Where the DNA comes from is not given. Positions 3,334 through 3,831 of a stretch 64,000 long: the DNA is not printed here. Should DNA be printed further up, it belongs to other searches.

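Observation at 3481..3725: Duplicated DUF4258 toxin module whose initiator codon is CTG where the intact paralog has GTG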

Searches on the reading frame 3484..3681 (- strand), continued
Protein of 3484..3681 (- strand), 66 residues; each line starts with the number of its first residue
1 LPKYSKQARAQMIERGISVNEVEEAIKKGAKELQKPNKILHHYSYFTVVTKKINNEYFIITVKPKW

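Call 50: fold_search(model_id=the predicted structure, library=pdb)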
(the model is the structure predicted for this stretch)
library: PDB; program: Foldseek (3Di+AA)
matches with E <= 10: 709; with E <= 0.001: 0
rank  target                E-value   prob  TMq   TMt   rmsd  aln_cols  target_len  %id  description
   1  3g5o_B                6.1e-02  0.99  0.62  0.53   4.1        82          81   11  The crystal structure of the toxin-antitoxin complex RelBE2 (Rv2865-2866) from Mycobacterium tuberculosis (released 2009-04-14)
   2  4ml0_B                6.5e-02  0.99  0.61  0.48   3.8        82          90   11  Crystal structure of E.coli DinJ-YafQ complex (released 2014-06-25)
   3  8yxv_E                6.9e-02  1.00  0.69  0.57   3.6        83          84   12  Toxin-antitoxin complex from Streptococcus pneumoniae (released 2025-04-09)
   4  9lew_B                7.7e-02  1.00  0.67  0.52   3.8        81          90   10  The crystal structure of DinJ-YafQ complex from Vibrio cholerae (released 2025-07-30)
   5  2a6r_C                8.2e-02  1.00  0.67  0.56   3.3        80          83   14  Crystal structure of YoeB under PEG condition (released 2005-08-23)
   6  4q2u_L                9.8e-02  0.99  0.63  0.49   3.6        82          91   10  Crystal structure of the E. coli DinJ-YafQ toxin-antitoxin complex (released 2014-06-11)
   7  4q2u_B                9.8e-02  0.98  0.60  0.48   4.0        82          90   10  Crystal structure of the E. coli DinJ-YafQ toxin-antitoxin complex (released 2014-06-11)
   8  6l8e_E                1.0e-01  0.99  0.62  0.51   3.9        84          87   13  Crystal structure of heterohexameric YoeB-YefM complex bound to 26bp-DNA (released 2020-09-02)
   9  3g5o_C                1.2e-01  0.99  0.67  0.53   3.5        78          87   13  The crystal structure of the toxin-antitoxin complex RelBE2 (Rv2865-2866) from Mycobacterium tuberculosis (released 2009-04-14)
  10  4mmj                  1.2e-01  0.98  0.62  0.48   4.4        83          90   12  crystal structure of YafQ from E.coli strain BL21(DE3) (released 2014-06-25)
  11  2khe_MODEL_1_A        1.3e-01  0.99  0.64  0.50   3.6        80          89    9  Solution Structure of the Bacterial Toxin Rele from Thermus Thermophilus HB8 (released 2010-03-31)
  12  1z8m_MODEL_1_A        1.3e-01  0.97  0.60  0.48   4.3        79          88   13  Solution structure of the conserved hypothtical protein HP0894 from Helicobacter pylori (released 2005-11-01)
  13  4mmg_B                1.6e-01  0.98  0.64  0.50   4.1        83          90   12  crystal structure of YafQ mutant H87Q from E.coli (released 2014-06-25)
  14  7bwf_A                1.9e-01  0.99  0.70  0.56   3.4        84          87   15  YoeB-YefM complex from Staphylococcus aureus (released 2020-05-20)
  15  6x0a_C                2.0e-01  0.99  0.69  0.53   3.7        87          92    9  X-ray structure of a chimeric ParDE toxin-antitoxin complex from Mesorhizobium opportunistum (released 2020-11-25)
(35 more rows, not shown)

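Call 61: search_protein_families(library=ncbifam, proteins=[window:3484-3681:-], max_evalue=1)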
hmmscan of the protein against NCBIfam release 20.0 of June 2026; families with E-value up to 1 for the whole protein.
seq(66 aa): 0 families

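Call 62: search_protein_families(library=padloc, proteins=[window:3484-3681:-], max_evalue=1)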
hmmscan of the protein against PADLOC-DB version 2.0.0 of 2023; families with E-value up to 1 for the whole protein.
seq(66 aa): 0 families

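Call 71: find_related_loci(query=A3, collection=viral_contigs, flank=3000)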
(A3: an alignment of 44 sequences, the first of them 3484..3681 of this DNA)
Query A3 (66 aa) in viral_contigs; peptide patterns used: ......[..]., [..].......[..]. (x = any residue, [..] = any of these).
113 stretches matched a pattern, but none encodes a relative of the query by tblastn (E <= 1e-3).

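Call 75: find_encoding_contigs(protein=P0025, flank=400, max_places=2)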
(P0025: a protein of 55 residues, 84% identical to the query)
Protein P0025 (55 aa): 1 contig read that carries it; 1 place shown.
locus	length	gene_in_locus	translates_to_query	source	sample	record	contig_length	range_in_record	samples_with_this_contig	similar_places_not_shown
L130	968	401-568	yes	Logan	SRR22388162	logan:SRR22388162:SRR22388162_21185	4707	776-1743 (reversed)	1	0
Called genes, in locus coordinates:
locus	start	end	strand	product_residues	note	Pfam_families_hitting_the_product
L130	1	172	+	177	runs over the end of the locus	-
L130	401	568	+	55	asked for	-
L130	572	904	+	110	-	PF04014:MazE_antitoxin (weak)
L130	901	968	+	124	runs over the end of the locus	PF01876:RNase_P_p30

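Call 76: find_encoding_contigs(protein=P0030, flank=400, max_places=2)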
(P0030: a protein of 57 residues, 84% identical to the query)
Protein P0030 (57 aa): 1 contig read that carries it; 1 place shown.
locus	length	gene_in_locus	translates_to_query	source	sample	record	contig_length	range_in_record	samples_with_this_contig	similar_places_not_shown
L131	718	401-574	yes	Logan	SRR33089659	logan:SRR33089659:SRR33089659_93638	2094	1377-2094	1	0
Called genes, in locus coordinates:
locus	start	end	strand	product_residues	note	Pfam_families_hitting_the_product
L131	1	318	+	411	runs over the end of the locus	PF02812:ELFV_dehydrog_N, PF00208:ELFV_dehydrog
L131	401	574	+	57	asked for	-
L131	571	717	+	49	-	?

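Call 77: find_encoding_contigs(protein=P0035, flank=400, max_places=2)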
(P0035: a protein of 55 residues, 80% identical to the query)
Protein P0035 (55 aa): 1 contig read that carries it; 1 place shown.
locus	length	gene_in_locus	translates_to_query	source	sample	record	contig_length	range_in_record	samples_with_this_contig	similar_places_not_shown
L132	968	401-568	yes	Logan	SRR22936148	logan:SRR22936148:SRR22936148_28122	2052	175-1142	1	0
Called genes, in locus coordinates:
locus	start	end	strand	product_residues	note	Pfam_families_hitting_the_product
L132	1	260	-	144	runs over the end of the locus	?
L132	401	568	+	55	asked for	-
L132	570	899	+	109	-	PF04014:MazE_antitoxin (weak)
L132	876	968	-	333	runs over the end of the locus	?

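Call 78: find_encoding_contigs(protein=P0044, flank=400, max_places=2)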
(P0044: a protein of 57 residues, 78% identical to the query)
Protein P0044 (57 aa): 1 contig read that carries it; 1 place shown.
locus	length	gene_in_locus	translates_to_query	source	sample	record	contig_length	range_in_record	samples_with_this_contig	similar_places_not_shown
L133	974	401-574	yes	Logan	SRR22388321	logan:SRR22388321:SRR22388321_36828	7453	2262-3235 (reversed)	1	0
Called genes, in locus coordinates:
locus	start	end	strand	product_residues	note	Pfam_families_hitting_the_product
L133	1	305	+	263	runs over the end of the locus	PF00483:NTP_transferase, PF12804:NTP_transf_3 (faint)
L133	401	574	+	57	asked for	-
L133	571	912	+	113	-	PF04014:MazE_antitoxin (weak)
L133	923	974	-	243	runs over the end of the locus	PF01261:AP_endonuc_2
